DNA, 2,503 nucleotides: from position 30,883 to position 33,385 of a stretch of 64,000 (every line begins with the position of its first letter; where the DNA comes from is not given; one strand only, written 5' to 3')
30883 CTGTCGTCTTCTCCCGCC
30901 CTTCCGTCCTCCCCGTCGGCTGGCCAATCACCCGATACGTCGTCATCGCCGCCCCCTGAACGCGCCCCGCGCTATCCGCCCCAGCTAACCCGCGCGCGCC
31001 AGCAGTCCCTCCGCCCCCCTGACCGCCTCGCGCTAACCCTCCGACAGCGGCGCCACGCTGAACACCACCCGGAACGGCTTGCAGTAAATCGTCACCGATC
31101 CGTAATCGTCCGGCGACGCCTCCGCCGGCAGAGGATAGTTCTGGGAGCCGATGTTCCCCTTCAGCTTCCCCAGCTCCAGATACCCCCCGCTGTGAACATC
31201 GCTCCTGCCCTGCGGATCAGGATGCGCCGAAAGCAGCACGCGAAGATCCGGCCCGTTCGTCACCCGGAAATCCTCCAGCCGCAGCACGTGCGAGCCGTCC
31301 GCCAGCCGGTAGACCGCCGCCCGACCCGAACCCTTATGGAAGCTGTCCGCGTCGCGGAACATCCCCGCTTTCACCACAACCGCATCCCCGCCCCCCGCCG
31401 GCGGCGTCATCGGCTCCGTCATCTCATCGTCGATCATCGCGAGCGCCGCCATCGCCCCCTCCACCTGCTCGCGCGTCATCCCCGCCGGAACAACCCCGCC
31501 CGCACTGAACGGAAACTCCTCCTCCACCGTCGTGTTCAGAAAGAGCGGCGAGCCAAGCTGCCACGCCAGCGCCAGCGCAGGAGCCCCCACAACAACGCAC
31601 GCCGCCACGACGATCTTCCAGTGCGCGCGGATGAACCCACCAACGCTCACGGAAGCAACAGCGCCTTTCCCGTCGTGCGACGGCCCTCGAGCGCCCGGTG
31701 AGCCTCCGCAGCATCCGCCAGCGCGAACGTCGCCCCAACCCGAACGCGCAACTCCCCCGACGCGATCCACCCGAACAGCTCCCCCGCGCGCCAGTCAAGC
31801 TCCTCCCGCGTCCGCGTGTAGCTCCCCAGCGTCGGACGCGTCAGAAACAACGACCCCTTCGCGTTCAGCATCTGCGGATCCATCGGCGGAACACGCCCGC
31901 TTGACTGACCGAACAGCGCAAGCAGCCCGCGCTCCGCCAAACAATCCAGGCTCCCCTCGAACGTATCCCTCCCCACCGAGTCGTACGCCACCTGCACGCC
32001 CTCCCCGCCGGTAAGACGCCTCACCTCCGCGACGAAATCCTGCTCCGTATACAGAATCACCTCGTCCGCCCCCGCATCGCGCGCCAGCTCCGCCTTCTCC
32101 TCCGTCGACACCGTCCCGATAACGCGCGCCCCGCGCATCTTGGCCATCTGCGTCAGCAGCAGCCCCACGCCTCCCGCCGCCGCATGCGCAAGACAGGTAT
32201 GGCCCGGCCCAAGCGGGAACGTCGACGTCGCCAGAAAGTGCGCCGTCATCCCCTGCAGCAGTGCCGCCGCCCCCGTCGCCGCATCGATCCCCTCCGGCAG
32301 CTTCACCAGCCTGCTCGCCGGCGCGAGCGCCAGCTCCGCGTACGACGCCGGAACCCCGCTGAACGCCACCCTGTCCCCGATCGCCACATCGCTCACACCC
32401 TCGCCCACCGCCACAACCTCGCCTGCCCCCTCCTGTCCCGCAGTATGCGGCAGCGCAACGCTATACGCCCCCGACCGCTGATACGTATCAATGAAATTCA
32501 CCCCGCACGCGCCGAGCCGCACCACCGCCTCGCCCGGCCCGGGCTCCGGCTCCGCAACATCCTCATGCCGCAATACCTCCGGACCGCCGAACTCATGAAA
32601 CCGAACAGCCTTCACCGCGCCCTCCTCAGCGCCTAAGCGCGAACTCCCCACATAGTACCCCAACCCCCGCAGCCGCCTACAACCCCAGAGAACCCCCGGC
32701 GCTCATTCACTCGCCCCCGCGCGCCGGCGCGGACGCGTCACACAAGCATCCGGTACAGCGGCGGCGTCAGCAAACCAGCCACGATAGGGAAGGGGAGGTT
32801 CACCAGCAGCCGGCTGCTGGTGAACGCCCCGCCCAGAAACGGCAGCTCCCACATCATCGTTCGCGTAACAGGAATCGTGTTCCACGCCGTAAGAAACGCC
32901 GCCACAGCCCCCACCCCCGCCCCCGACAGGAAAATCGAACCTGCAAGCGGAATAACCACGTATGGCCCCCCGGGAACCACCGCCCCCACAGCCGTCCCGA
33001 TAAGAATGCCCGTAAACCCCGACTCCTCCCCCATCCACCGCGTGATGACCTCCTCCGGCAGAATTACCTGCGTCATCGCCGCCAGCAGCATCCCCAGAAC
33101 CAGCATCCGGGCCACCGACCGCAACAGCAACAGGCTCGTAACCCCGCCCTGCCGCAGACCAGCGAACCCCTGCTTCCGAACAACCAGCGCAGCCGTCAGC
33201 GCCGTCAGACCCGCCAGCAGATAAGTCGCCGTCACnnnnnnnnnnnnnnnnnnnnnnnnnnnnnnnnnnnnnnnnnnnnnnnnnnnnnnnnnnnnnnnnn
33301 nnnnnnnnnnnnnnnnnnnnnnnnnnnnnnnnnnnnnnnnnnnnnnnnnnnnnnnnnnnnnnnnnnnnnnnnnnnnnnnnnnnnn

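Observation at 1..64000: Very strong, uniform strand asymmetry: the + strand has about twice as much C as G regardless of gene orientation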

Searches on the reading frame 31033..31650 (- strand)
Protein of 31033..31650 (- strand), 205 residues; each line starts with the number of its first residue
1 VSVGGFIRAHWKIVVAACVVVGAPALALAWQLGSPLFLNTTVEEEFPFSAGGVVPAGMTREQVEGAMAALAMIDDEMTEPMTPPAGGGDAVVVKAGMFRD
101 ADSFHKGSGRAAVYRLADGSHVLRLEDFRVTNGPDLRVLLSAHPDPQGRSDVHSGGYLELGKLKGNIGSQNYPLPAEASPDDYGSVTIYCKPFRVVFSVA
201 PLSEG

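Call 15: search_protein_families(library=pfam, proteins=[window:31033-31650:-])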
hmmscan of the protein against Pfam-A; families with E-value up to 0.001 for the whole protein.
window:31033-31650:- (205 aa): 1 family
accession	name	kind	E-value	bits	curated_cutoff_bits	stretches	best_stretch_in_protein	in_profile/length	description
PF10517.14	DM13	-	7.3e-19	68.8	25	1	105-202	7-105/105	Electron transfer DM13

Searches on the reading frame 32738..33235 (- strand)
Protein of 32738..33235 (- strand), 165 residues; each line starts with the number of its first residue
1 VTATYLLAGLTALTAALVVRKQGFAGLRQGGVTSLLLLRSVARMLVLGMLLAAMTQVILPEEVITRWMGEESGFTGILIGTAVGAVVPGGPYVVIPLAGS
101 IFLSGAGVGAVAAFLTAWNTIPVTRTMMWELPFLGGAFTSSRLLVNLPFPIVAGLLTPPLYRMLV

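Call 15: search_protein_families(library=pfam, proteins=[window:32738-33235:-])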
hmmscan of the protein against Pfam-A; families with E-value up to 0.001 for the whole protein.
window:32738-33235:- (165 aa): 1 family
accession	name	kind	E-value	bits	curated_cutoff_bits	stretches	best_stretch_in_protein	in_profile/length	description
PF03773.19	ArsP_1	-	1.7e-10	41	32.3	1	42-123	17-98/294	Predicted permease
